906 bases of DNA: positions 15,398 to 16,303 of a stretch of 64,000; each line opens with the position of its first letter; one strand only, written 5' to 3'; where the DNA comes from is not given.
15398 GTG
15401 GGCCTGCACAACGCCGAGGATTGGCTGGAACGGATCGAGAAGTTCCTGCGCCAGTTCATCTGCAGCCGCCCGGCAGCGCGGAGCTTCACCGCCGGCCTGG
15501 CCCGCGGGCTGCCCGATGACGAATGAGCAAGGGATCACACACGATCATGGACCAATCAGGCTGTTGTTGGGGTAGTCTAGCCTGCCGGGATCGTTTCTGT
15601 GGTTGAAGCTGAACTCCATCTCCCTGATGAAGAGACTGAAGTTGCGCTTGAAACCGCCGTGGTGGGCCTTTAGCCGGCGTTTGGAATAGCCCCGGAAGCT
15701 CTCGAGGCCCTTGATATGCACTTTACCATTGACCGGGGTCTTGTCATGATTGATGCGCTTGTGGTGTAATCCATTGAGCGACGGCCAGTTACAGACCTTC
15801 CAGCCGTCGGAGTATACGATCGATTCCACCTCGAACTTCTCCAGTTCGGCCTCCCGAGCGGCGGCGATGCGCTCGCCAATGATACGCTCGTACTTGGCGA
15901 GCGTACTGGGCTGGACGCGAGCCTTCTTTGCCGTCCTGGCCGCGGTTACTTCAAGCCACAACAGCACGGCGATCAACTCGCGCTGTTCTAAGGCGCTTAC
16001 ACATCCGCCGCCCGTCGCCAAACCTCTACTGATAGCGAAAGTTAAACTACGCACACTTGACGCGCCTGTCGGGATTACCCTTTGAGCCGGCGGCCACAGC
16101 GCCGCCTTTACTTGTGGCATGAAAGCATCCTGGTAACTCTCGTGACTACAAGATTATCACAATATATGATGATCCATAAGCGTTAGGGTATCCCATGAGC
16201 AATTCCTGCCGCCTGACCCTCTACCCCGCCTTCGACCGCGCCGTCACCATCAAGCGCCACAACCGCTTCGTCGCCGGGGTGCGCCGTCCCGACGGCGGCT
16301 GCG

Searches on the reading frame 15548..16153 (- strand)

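Call 100: search_protein_families(library=pfam, proteins=[window:15548-16153:-], max_evalue=0.001)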
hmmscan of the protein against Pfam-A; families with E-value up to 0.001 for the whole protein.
window:15548-16153:- (202 aa): 1 family
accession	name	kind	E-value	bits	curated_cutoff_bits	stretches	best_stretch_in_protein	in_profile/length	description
PF12762.13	DDE_Tnp_IS1595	-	9.6e-07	29.4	27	1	107-184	74-153/153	ISXO2-like transposase domain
